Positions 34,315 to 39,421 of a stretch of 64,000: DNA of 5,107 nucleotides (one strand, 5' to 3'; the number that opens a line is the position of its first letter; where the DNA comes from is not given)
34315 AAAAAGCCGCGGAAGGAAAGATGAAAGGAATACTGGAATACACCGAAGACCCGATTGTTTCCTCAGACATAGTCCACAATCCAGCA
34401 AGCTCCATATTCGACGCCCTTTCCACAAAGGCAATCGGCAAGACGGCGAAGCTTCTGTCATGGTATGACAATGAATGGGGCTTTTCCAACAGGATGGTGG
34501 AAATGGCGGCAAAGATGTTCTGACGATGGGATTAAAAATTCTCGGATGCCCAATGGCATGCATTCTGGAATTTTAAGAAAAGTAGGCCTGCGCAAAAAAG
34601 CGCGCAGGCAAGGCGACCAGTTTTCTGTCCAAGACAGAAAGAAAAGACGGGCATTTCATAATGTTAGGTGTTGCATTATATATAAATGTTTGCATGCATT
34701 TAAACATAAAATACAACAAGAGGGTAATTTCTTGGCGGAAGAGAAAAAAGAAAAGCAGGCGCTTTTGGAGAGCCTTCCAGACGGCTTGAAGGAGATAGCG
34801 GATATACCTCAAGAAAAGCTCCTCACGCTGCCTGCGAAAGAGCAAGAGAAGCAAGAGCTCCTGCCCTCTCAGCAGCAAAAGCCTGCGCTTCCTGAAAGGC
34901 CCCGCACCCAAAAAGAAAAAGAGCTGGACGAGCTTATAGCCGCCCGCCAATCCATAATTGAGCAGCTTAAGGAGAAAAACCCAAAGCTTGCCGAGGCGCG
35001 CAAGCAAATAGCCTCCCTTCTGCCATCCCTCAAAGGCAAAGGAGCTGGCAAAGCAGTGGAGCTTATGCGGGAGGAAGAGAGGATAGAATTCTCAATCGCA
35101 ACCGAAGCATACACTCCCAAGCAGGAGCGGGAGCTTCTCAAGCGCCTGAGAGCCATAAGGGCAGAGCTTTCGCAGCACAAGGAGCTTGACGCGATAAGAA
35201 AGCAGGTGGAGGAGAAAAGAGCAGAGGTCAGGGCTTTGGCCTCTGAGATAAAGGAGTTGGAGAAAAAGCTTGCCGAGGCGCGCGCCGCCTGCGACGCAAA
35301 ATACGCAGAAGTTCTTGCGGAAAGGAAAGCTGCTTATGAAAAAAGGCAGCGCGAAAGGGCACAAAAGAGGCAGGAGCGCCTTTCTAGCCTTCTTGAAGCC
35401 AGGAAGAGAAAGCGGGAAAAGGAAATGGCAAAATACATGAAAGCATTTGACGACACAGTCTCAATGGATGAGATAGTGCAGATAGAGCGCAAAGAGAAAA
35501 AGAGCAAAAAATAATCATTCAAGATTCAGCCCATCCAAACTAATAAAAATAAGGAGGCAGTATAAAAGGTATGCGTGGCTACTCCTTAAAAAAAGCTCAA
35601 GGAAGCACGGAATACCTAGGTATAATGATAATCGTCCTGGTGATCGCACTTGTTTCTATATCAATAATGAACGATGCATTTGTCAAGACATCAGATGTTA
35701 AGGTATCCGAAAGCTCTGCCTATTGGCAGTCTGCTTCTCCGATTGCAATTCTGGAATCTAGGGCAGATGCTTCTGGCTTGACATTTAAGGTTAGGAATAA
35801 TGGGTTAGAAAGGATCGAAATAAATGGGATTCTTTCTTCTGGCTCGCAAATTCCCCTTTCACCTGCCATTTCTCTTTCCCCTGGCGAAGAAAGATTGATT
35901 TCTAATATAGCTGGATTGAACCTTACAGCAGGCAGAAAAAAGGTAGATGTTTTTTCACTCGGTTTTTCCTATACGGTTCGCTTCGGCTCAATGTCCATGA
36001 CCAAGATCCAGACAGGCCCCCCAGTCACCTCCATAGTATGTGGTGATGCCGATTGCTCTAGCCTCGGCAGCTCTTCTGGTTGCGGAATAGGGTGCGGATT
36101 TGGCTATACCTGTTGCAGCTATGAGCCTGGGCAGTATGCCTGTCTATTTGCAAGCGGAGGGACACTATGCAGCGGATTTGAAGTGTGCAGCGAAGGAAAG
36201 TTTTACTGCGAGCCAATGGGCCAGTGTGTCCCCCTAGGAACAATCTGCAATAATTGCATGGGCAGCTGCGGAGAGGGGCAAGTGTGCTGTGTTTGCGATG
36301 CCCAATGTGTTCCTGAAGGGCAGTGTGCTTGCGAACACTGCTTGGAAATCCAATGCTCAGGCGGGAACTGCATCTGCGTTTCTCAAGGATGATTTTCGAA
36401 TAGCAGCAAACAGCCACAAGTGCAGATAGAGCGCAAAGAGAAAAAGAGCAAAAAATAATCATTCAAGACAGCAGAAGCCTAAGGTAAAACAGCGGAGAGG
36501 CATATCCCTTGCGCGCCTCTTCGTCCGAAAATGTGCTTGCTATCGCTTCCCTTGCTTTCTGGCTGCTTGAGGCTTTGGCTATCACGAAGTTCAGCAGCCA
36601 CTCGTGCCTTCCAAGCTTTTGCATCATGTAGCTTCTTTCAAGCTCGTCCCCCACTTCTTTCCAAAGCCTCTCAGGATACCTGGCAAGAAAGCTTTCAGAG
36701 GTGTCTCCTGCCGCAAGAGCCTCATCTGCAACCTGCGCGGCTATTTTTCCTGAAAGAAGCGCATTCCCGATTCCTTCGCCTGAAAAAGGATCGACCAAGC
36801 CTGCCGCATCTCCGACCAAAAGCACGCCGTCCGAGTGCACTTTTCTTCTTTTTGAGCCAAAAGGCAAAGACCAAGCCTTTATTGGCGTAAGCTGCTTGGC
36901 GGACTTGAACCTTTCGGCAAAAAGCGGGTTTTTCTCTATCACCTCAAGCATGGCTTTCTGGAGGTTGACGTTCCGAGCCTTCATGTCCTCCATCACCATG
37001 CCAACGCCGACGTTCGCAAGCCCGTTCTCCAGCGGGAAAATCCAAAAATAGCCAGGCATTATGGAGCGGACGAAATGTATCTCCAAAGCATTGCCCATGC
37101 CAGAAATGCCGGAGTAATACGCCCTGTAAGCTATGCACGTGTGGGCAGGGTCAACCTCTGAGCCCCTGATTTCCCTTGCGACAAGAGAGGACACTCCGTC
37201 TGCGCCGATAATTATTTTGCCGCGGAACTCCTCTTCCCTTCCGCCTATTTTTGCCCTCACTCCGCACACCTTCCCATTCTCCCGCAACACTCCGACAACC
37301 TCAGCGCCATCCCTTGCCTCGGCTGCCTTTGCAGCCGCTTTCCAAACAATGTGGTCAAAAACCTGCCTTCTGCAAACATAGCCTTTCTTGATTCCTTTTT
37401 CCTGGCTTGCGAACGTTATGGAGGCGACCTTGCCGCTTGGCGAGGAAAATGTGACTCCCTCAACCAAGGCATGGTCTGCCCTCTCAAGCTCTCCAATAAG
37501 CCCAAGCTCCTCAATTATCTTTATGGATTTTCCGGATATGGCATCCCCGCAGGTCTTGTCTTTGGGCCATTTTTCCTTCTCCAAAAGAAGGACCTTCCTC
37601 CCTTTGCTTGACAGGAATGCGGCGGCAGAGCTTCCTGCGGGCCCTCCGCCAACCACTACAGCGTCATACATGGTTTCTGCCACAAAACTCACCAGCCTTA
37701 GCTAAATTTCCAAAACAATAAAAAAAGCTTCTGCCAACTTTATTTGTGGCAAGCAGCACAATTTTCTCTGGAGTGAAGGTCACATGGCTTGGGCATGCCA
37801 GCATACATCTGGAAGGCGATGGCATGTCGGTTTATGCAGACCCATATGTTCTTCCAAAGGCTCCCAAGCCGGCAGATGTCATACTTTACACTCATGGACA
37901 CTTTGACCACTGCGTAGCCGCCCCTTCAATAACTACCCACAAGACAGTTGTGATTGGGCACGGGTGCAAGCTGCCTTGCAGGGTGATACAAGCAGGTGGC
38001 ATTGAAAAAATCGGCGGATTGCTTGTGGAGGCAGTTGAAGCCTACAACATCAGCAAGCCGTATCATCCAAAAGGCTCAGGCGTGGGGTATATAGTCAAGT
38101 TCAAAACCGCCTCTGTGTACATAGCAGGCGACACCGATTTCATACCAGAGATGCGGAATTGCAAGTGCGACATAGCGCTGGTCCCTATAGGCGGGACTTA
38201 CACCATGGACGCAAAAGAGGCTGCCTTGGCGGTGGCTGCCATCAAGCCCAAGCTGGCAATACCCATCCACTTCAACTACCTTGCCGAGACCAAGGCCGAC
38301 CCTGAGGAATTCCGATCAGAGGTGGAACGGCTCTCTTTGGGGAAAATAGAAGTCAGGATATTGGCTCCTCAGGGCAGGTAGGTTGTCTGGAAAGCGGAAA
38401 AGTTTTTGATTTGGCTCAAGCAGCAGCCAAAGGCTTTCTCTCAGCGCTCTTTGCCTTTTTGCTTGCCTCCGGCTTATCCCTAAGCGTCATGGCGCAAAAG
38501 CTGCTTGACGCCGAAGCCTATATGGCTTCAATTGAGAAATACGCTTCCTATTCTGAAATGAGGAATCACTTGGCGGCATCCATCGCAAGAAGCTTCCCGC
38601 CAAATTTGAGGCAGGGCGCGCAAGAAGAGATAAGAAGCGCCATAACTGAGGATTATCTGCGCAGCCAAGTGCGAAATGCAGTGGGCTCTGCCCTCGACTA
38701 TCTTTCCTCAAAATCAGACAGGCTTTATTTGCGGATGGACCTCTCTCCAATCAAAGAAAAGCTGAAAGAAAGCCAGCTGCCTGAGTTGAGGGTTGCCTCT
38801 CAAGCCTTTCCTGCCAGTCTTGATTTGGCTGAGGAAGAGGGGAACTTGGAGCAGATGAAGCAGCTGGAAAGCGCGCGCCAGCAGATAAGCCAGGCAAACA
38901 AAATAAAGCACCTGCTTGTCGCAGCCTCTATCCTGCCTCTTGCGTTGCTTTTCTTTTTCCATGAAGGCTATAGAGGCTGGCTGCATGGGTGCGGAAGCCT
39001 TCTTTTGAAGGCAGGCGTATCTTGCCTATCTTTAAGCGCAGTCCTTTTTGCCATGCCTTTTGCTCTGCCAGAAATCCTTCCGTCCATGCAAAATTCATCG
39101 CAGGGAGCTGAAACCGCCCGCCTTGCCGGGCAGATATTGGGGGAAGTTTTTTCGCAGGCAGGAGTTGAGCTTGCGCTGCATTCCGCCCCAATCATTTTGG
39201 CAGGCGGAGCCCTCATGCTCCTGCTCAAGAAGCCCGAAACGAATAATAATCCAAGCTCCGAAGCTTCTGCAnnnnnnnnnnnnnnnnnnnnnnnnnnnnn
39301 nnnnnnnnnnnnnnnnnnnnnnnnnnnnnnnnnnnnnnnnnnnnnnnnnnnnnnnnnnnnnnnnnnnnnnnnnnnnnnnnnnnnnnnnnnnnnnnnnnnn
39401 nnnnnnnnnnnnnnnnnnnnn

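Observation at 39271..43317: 1348-aa low-complexity coiled-coil envelope protein with lipobox-like signal and C-terminal anchor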

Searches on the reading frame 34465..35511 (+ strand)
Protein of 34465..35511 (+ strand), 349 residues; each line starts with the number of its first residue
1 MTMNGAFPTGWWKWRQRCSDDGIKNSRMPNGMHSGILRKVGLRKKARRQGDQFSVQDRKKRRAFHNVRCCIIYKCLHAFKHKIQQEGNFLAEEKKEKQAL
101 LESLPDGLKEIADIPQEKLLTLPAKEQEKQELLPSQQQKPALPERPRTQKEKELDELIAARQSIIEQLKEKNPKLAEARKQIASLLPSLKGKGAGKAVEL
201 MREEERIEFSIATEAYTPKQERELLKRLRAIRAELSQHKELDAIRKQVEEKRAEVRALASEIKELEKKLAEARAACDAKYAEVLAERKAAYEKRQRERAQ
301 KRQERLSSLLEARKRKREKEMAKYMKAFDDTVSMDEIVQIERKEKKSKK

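Call 7: search_protein_families(library=pfam, proteins=[window:34465-35511:+], max_evalue=0.1)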
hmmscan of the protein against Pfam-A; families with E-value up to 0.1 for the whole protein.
window:34465-35511:+ (349 aa): 4 families
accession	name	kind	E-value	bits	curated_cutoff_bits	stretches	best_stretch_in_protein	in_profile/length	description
PF04508.17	Pox_A_type_inc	-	0.009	16.3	21.4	1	254-273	2-21/23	Viral A-type inclusion protein repeat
PF20045.4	DUF6447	-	0.029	14.6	27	0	151-171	47-67/75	Family of unknown function (DUF6447)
PF24555.1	CC4_CEP85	-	0.035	14.9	27.3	1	236-278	6-48/85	Centrosomal protein of 85 kDa-like, CC4 coiled-coil domain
PF24669.2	Ddi2_HDD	-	0.045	14.3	32.8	0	165-180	17-32/66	Ddi2 HDD domain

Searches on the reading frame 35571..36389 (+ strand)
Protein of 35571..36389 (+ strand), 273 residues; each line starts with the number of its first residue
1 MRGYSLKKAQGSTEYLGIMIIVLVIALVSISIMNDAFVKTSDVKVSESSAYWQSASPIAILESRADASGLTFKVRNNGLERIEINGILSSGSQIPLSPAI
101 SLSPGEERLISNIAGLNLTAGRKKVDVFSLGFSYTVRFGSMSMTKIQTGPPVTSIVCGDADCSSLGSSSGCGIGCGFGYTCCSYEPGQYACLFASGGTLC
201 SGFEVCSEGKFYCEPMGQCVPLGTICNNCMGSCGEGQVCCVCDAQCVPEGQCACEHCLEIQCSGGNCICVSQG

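Call 7: search_protein_families(library=pfam, proteins=[window:35571-36389:+], max_evalue=0.1)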
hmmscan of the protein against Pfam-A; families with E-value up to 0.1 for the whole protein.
window:35571-36389:+ (273 aa): 1 family
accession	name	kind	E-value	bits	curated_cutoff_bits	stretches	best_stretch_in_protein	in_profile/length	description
PF04021.17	Class_IIIsignal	-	0.027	14.9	23.7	1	7-33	1-27/27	Class III signal peptide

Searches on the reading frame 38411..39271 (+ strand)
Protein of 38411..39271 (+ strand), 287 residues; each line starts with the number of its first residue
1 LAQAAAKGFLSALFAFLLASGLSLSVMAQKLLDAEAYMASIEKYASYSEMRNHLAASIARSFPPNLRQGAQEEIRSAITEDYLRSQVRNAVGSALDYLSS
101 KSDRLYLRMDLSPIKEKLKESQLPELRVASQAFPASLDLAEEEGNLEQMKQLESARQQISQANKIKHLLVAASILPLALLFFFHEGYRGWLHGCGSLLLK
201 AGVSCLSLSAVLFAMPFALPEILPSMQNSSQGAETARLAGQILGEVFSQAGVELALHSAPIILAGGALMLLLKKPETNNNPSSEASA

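Call 7: search_protein_families(library=pfam, proteins=[window:38411-39271:+], max_evalue=0.1)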
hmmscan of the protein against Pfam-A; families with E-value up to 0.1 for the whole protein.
window:38411-39271:+ (287 aa): 0 families

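Call 46: search_protein_families(library=ncbifam, proteins=[window:38411-39271:+], max_evalue=1)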
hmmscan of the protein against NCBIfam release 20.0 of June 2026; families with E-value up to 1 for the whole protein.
window:38411-39271:+ (287 aa): 1 family
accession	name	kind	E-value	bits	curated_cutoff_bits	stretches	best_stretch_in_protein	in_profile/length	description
NF041012.2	T4P_ComGB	equivalog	0.082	12.2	240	1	131-183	62-112/332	competence type IV pilus assembly protein ComGB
